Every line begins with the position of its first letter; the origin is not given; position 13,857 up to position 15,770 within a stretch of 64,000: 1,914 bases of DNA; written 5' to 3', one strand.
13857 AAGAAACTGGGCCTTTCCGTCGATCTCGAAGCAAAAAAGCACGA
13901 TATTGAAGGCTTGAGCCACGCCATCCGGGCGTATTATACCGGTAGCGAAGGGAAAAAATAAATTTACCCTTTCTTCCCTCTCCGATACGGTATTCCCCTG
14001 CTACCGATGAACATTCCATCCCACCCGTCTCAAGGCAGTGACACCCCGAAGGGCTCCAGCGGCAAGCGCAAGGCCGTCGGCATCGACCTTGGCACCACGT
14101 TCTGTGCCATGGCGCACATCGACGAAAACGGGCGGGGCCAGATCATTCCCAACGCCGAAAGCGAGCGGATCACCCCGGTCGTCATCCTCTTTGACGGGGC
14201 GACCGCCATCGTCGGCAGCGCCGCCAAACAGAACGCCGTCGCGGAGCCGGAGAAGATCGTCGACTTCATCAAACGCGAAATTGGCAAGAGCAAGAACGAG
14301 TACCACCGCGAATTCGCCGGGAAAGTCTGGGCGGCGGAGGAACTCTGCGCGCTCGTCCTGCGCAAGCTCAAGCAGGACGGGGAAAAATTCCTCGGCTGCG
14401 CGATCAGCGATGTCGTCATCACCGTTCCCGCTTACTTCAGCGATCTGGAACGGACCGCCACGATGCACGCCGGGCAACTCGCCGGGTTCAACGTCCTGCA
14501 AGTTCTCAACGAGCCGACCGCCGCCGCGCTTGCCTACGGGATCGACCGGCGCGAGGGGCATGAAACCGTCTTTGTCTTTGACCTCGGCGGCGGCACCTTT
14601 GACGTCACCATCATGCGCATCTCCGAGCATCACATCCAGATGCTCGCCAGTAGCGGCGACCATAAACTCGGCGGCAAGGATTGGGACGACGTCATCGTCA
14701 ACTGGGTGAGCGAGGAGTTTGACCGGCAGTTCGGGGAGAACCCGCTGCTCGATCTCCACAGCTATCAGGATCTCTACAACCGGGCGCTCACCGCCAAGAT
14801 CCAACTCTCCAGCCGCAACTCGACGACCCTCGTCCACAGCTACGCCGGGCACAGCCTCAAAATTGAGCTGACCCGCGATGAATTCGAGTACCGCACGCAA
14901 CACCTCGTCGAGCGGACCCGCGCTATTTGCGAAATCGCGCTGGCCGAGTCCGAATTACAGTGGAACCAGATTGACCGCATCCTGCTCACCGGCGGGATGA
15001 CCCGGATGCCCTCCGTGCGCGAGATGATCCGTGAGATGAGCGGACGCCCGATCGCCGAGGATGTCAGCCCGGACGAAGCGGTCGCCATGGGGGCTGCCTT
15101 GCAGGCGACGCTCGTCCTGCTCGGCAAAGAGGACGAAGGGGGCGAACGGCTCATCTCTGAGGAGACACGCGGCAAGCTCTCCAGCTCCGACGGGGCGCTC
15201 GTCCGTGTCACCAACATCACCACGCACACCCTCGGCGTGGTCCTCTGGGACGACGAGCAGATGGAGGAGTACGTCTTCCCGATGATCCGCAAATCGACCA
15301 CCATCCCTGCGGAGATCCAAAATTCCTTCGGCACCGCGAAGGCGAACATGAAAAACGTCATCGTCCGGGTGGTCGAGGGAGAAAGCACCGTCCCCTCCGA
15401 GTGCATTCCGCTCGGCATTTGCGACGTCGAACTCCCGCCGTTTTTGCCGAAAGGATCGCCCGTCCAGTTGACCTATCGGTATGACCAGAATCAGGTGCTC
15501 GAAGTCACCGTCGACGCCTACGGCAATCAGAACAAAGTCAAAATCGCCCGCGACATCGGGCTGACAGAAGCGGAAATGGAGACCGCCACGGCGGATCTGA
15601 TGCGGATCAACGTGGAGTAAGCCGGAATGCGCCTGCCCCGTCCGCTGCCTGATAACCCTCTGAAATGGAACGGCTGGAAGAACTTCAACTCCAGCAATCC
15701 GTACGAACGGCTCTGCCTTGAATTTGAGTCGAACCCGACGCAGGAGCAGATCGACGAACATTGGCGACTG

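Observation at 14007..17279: Two-gene module: truncated Hsp70 plus an HPD-less J-like / Cys-less FGE-like partner (candidate undescribed chaperone-type sensing or conflict system)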

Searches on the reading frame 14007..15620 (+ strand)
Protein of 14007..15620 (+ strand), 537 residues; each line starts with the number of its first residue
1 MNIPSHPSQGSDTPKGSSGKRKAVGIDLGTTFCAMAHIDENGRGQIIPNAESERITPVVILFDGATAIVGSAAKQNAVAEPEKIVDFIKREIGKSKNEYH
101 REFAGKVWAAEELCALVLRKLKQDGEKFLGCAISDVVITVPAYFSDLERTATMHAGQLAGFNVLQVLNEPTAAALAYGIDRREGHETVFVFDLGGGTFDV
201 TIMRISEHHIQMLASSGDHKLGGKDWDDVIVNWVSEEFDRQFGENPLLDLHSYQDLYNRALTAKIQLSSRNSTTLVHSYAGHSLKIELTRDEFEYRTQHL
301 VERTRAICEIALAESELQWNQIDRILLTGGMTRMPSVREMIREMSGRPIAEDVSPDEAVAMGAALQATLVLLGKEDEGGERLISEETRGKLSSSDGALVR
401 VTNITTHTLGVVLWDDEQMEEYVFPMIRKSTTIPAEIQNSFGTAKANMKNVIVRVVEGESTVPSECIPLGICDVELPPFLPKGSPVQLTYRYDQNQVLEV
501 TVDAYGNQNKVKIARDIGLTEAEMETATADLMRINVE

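Call 3: search_protein_families(library=pfam, proteins=[window:14007-15620:+], max_evalue=0.1)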
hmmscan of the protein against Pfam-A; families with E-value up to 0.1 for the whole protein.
window:14007-15620:+ (537 aa): 5 families
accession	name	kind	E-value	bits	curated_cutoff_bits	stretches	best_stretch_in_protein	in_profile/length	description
PF00012.26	HSP70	-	6.4e-115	385.1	20.6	1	23-530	1-513/599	Hsp70 protein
PF06723.19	MreB_Mbl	-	2e-17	63.5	27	1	112-364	72-316/327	MreB/Mbl protein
PF02782.22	FGGY_C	-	0.00041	20.6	27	1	304-368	135-195/198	FGGY family of carbohydrate kinases, C-terminal domain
PF01869.26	BcrAD_BadFG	-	0.00047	20.2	31.5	1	323-367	222-271/271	BadF/BadG/BcrA/BcrD ATPase family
PF07520.16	SrfB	-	0.062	11.7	27.1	0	297-348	732-788/992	Virulence factor SrfB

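Call 4: search_protein_families(library=ncbifam, proteins=[window:14007-15620:+], max_evalue=0.1)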
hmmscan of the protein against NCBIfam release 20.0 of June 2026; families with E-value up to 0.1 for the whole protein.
window:14007-15620:+ (537 aa): 16 families
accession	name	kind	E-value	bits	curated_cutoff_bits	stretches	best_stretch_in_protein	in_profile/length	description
NF001413.0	PRK00290.1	equivalog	1e-118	397.4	648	2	21-370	2-374/625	molecular chaperone DnaK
TIGR02350.1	prok_dnaK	equivalog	2.3e-117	392.8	822.55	2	22-370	1-373/596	molecular chaperone DnaK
NF009947.0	PRK13411.1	equivalog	7.9e-100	334.8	1002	2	22-370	3-377/662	molecular chaperone DnaK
NF009946.0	PRK13410.1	equivalog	3.4e-95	319.7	1019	3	106-370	108-377/669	molecular chaperone DnaK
TIGR01991.1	HscA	equivalog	1.6e-94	317.5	708.55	2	23-374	1-366/600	Fe-S protein assembly chaperone HscA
NF003520.0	PRK05183.1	subfamily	5.2e-94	315.8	620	2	18-376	16-388/621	Fe-S protein assembly chaperone HscA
NF002399.0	PRK01433.1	equivalog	4.4e-61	207.2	743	1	20-368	18-355/595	Fe-S protein assembly chaperone HscA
NF008673.0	PRK11678.1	equivalog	7.3e-20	71.2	331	2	110-227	126-256/450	molecular chaperone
NF010539.0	PRK13927.1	subfamily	4.4e-14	52.1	293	1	23-364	8-323/339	rod shape-determining protein MreB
NF011660.0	PRK15080.1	equivalog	1.9e-13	50.3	182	1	117-207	78-162/277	ethanolamine utilization protein EutJ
TIGR00904.1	mreB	subfamily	3.1e-13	49.5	365.75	1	127-364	95-323/334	MreB/Mrl family cell shape determining protein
NF010540.1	PRK13929.1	exception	1e-12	47.8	515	1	103-365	66-322/334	rod-share determining protein MreBH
TIGR02529.1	EutJ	subfamily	4.7e-11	42.6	152.1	1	116-204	44-126/239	ethanolamine utilization protein EutJ family protein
TIGR01312.1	XylB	equivalog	8.7e-05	21.2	380.25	1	320-372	389-440/481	xylulokinase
TIGR01174.1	ftsA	equivalog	0.00012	21.3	175.85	1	272-347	264-340/371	cell division protein FtsA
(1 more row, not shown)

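Call 5: search_protein_families(library=padloc, proteins=[window:14007-15620:+], max_evalue=0.1)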
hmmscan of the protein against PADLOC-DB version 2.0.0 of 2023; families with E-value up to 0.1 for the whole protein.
window:14007-15620:+ (537 aa): 0 families

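Call 8: search_solved_structures(query=window:14007-15620:+, max_evalue=0.001)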
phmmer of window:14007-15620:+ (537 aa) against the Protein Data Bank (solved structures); distinct sequences matched with E-value up to 0.001: 163 (the best 60 are shown).
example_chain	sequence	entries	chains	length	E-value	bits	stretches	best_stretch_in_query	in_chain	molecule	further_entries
4rtf_D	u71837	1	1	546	5.2e-92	312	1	16-527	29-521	Chaperone protein DnaK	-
6w6e_I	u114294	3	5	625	5.4e-91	308.6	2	22-371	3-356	Chaperone protein DnaK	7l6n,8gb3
9dvi_B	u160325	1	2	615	1.3e-90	307.4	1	22-373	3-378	Chaperone protein DnaK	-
8w1m_A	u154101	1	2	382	9.9e-86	291.2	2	102-373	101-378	Chaperone protein DnaK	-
2v7y_A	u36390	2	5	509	2.9e-83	283.1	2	22-370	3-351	CHAPERONE PROTEIN DNAK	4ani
6zmd_A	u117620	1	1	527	1.8e-82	280.5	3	106-379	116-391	Endoplasmic reticulum chaperone BiP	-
6hab_A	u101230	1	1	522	1.2e-81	277.7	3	106-379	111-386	Endoplasmic reticulum chaperone BiP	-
5o4p_A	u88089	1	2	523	1.6e-81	277.3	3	106-379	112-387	78 kDa glucose-regulated protein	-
6eob_A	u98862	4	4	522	1.7e-81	277.3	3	106-379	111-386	78 kDa glucose-regulated protein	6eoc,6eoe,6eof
5obu_A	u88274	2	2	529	3.8e-81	276.1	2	23-369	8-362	Chaperone protein DnaK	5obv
7a4u_A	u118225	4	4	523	5.9e-81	275.5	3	106-379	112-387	Endoplasmic reticulum chaperone BiP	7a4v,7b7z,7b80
6asy_A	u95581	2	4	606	1.5e-78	267.6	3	106-379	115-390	78 kDa glucose-regulated protein | Endoplasmic reticulum chaperone BiP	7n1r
2kho_A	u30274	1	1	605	7.2e-78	265.3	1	22-530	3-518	Heat shock protein 70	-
5e84_A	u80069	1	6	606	7.4e-78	265.3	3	106-379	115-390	78 kDa glucose-regulated protein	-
7kzu_A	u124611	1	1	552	2e-77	263.9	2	100-530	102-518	Chaperone protein DnaK fused with substrate peptide,Chaperone protein DnaK fused with subs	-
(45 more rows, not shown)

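Call 14: find_homologous_proteins(query=window:14007-15620:+, max_evalue=1e-10)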
Query window:14007-15620:+ (537 aa): 8000 proteins with E <= 1e-10 among 8000 candidates; the best 120 are listed.
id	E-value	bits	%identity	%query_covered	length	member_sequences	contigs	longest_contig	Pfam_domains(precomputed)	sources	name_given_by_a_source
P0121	0.0e+0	1090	91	100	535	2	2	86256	PF00012.27,PF06723.20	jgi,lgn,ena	-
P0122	0.0e+0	1089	89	99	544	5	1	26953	PF00012.27,PF06723.20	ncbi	-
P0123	0.0e+0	1066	88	99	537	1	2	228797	PF00012.27,PF06723.20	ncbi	-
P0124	0.0e+0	1059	90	96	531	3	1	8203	PF00012.27,PF06723.20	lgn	-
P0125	0.0e+0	1054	90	96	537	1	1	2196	PF00012.27,PF06723.20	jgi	-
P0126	0.0e+0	1052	89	97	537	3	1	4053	PF00012.27,PF06723.20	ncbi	-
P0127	0.0e+0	1021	86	97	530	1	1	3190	PF01869.27,PF00012.27,PF06723.20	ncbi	-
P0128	0.0e+0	1019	85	98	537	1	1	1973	PF00012.27,PF06723.20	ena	-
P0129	0.0e+0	1018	87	97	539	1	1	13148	PF00012.27,PF06723.20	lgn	-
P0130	0.0e+0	1013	83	99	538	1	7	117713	PF00012.27,PF06723.20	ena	-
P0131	0.0e+0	1011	85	97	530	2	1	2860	PF00012.27,PF06723.20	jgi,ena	-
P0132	0.0e+0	1010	86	96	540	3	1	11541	PF00012.27,PF06723.20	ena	-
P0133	2.6e-297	1004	84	100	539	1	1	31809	PF00012.27,PF06723.20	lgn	-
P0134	3.4e-297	1004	84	97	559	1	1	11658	PF00012.27,PF06723.20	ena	-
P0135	4.8e-297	1003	85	96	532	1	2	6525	PF01869.27,PF00012.27,PF06723.20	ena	-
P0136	9.2e-297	1002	83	99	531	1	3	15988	PF00012.27,PF06723.20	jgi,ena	-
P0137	6.5e-293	990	81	99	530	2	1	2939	PF00012.27,PF06723.20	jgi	jgi:molecular chaperone DnaK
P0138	1.2e-292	989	81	99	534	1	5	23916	PF00012.27,PF06723.20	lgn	-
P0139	1.4e-292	989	83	97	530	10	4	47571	PF00012.27,PF06723.20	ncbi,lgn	ncbi:MAG: Hsp70 family protein [Verrucomicrobiota bacterium]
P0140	2.2e-292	988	83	97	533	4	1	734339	PF00012.27,PF06723.20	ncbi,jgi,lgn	-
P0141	2.7e-292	988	82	99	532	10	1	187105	PF00012.27,PF06723.20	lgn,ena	-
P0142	2.9e-292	988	82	99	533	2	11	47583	PF00012.27,PF06723.20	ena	-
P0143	4.0e-292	987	82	99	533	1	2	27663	PF00012.27,PF06723.20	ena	-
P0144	4.9e-292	987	81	100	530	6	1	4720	PF00012.27,PF06723.20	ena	-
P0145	1.8e-291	985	82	98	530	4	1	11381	PF00012.27,PF06723.20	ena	-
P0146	2.7e-291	984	82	99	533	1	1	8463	PF00012.27,PF06723.20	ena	-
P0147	9.9e-291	982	83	96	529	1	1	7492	PF00012.27,PF06723.20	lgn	-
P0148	3.2e-290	981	81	98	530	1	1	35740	PF00012.27,PF06723.20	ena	-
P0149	3.4e-264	895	74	96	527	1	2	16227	PF00012.27,PF06723.20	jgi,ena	-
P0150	4.2e-263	891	74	96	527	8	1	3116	PF00012.27,PF06723.20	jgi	jgi:molecular chaperone DnaK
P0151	9.5e-263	890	72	99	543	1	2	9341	PF00012.27,PF06723.20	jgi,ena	-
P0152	2.2e-262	889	73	96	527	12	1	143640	PF00012.27,PF06723.20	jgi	jgi:molecular chaperone DnaK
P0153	3.5e-262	888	74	96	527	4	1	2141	PF00012.27,PF06723.20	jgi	jgi:molecular chaperone DnaK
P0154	6.9e-262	887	74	96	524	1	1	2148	PF00012.27,PF06723.20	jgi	jgi:molecular chaperone DnaK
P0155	7.2e-262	887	73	97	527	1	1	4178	PF00012.27,PF06723.20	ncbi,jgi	jgi:molecular chaperone DnaK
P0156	1.3e-261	886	74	96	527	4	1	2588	PF00012.27,PF06723.20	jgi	jgi:molecular chaperone DnaK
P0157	4.0e-261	885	74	96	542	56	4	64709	PF00012.27,PF06723.20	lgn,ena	-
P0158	9.5e-261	884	72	98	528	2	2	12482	PF00012.27,PF02782.23,PF06723.20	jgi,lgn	jgi:molecular chaperone DnaK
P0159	3.3e-260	882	73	96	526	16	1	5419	PF00012.27,PF02782.23,PF06723.20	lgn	-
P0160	5.0e-260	881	72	98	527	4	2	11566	PF00012.27,PF06723.20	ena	-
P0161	1.1e-258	877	74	96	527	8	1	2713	PF00012.27,PF06723.20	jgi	jgi:molecular chaperone DnaK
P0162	1.7e-258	876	73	96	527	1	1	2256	PF00012.27,PF06723.20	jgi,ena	-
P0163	1.8e-258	876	72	97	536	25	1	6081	PF00012.27,PF06723.20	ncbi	-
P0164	2.7e-258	875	72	98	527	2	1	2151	PF00012.27,PF02782.23,PF06723.20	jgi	jgi:molecular chaperone DnaK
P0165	3.2e-258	875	72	96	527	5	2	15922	PF00012.27,PF06723.20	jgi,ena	jgi:molecular chaperone DnaK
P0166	7.2e-258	874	73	97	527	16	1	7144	PF00012.27,PF06723.20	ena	-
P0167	1.8e-257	873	73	96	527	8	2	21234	PF00012.27,PF02782.23,PF06723.20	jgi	jgi:molecular chaperone DnaK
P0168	2.3e-257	872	73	96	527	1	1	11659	PF00012.27,PF02782.23,PF06723.20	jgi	jgi:molecular chaperone DnaK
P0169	2.4e-257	872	72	98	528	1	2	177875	PF00012.27,PF02782.23,PF06723.20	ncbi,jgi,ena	-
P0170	3.6e-257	872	72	96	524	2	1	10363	PF00012.27,PF06723.20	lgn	-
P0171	3.6e-257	872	72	97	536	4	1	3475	PF00012.27,PF06723.20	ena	-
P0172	4.2e-257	872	72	98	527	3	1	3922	PF00012.27,PF06723.20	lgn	-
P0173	5.8e-257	871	73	96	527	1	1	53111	PF00012.27,PF06723.20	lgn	-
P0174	6.7e-257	871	72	96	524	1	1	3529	PF00012.27,PF02782.23,PF06723.20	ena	-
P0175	7.2e-257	871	72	96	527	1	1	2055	PF00012.27,PF06723.20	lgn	-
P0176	8.5e-257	871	72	98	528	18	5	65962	PF00012.27,PF06723.20,PF07520.17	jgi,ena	-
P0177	8.6e-257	871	71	97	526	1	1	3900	PF00012.27,PF06723.20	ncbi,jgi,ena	jgi:molecular chaperone DnaK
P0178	9.1e-257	870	72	96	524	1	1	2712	PF00012.27,PF02782.23,PF06723.20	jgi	jgi:molecular chaperone DnaK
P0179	1.3e-256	870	72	96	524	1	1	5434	PF00012.27,PF02782.23,PF06723.20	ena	-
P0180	1.3e-256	870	72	96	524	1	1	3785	PF00012.27,PF02782.23,PF06723.20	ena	-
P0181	1.5e-256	870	72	98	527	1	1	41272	PF00012.27,PF06723.20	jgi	jgi:molecular chaperone DnaK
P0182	1.6e-256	870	72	96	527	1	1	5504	PF00012.27,PF06723.20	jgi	jgi:molecular chaperone DnaK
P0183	1.6e-256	870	73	96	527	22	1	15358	PF00012.27,PF06723.20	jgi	jgi:molecular chaperone DnaK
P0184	3.7e-256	868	71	98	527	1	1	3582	PF00012.27,PF02782.23,PF06723.20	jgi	jgi:molecular chaperone DnaK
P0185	4.1e-256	868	72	97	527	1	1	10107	PF00012.27,PF06723.20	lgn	-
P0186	5.7e-256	868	73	96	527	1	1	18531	PF00012.27,PF06723.20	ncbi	-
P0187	6.0e-256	868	72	97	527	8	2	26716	PF00012.27,PF06723.20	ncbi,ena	-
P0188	6.9e-256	868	73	96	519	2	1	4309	PF00012.27,PF06723.20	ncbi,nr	ncbi:MAG: Hsp70 family protein [Verrucomicrobiota bacterium]|nr:Hsp70 family protein [Verrucomicrobi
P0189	7.3e-256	867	71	98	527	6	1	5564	PF00012.27,PF06723.20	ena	-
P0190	8.0e-256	867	72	97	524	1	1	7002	PF00012.27,PF02782.23,PF06723.20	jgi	jgi:molecular chaperone DnaK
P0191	8.7e-256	867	73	97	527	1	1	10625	PF00012.27,PF06723.20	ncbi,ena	-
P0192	1.6e-255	866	72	96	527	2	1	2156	PF00012.27,PF06723.20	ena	-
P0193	1.9e-255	866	71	98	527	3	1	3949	PF00012.27,PF06723.20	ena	-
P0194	2.2e-255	866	72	97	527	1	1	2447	PF00012.27,PF06723.20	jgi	jgi:molecular chaperone DnaK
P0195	2.8e-255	866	72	96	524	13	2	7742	PF00012.27,PF06723.20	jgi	jgi:molecular chaperone DnaK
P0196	3.3e-255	865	72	96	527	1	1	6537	PF00012.27,PF06723.20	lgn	-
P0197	4.1e-255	865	72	96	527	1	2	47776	PF00012.27,PF06723.20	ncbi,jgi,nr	ncbi:MAG: dnaK 2 [Chthoniobacter sp.]|jgi:molecular chaperone DnaK|nr:dnaK 2 [Chthoniobacter sp.]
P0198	5.0e-255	865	71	96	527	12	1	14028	PF00012.27,PF06723.20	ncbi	-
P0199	5.1e-255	865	72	97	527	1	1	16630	PF00012.27,PF06723.20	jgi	jgi:molecular chaperone DnaK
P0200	6.1e-255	864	72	98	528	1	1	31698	PF00012.27,PF06723.20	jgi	jgi:molecular chaperone DnaK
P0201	6.4e-255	864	72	97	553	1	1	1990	PF00012.27,PF06723.20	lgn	-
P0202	8.1e-255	864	73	96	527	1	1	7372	PF00012.27,PF06723.20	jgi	jgi:molecular chaperone DnaK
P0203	8.2e-255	864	71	98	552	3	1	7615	PF00012.27,PF02782.23,PF06723.20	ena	-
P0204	9.4e-255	864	72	96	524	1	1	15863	PF00012.27,PF06723.20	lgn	-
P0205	1.1e-254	864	72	97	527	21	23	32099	PF00012.27,PF06723.20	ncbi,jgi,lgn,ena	ncbi:MAG: Hsp70 family protein [Verrucomicrobiota bacterium]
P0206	1.4e-254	863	72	96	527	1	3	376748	PF00012.27,PF06723.20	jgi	jgi:molecular chaperone DnaK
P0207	1.9e-254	863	72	98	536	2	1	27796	PF00012.27,PF06723.20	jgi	jgi:molecular chaperone DnaK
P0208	2.0e-254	863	71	98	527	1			PF00012.27,PF06723.20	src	-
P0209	2.5e-254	862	71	98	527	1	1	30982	PF00012.27,PF06723.20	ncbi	-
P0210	3.7e-254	862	72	96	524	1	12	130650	PF00012.27,PF06723.20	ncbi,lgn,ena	-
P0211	4.2e-254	862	72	96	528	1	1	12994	PF00012.27,PF02782.23,PF06723.20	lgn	-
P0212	5.4e-254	861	72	97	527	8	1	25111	PF00012.27,PF06723.20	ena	-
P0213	6.4e-254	861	71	97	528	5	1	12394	PF00012.27,PF06723.20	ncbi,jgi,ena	jgi:molecular chaperone DnaK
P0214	6.9e-254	861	72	96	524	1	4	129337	PF00012.27,PF06723.20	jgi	jgi:molecular chaperone DnaK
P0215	7.7e-254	861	71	96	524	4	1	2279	PF00012.27,PF06723.20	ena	-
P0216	1.2e-253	860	72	96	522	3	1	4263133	PF00012.27,PF02782.23,PF06723.20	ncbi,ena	-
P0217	1.2e-253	860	72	96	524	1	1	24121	PF00012.27,PF06723.20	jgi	jgi:molecular chaperone DnaK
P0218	1.2e-253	860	71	98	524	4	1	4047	PF00012.27,PF06723.20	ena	-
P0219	2.2e-253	859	71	99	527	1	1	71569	PF00012.27,PF06723.20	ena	-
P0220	2.4e-253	859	71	98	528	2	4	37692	PF00012.27,PF06723.20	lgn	-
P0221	2.6e-253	859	72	96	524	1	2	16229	PF00012.27,PF06723.20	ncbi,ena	-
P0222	2.8e-253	859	72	96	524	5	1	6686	PF00012.27,PF06723.20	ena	-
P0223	3.1e-253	859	71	97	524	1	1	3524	PF00012.27,PF06723.20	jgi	jgi:molecular chaperone DnaK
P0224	3.3e-253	859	71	96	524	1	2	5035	PF00012.27,PF06723.20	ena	-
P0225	3.7e-253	859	72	96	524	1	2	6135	PF00012.27,PF06723.20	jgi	jgi:molecular chaperone DnaK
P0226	4.3e-253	858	72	97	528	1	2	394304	PF00012.27,PF06723.20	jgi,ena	-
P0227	4.7e-253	858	69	99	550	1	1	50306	PF00012.27,PF06723.20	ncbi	-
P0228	5.0e-253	858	71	96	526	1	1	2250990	PF00012.27,PF06723.20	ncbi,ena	-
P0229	5.6e-253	858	70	98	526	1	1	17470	PF00012.27,PF06723.20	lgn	-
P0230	5.7e-253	858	71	97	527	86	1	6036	PF00012.27,PF06723.20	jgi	jgi:molecular chaperone DnaK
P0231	6.5e-253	858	72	96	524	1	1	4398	PF00012.27,PF06723.20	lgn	-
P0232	7.5e-253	857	71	97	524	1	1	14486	PF00012.27,PF06723.20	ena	-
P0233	7.9e-253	857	71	96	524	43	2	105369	PF00012.27,PF06723.20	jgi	jgi:molecular chaperone DnaK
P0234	8.8e-253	857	71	98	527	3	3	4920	PF00012.27,PF06723.20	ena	-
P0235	9.2e-253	857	71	97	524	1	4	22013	PF00012.27,PF06723.20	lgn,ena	-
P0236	9.3e-253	857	71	98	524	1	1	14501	PF00012.27,PF06723.20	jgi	jgi:molecular chaperone DnaK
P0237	9.4e-253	857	70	98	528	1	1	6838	PF00012.27,PF06723.20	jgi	jgi:molecular chaperone DnaK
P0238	9.7e-253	857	71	97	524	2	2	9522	PF00012.27,PF06723.20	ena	-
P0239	1.2e-252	857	72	96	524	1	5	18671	PF00012.27,PF06723.20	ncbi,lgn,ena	-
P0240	1.3e-252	857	71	98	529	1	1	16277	PF00012.27,PF06723.20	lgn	-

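Call 104: list_cluster_members(proteins=[P0001, window:14007-15620:+])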
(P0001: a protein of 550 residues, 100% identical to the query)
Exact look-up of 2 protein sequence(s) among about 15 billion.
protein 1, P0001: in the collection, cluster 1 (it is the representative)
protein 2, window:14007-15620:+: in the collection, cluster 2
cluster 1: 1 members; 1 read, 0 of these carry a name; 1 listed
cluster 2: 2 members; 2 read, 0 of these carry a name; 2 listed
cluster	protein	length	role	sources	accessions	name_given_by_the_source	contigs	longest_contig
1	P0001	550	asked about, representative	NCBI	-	-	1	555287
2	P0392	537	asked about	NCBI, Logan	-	-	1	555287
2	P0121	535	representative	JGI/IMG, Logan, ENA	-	-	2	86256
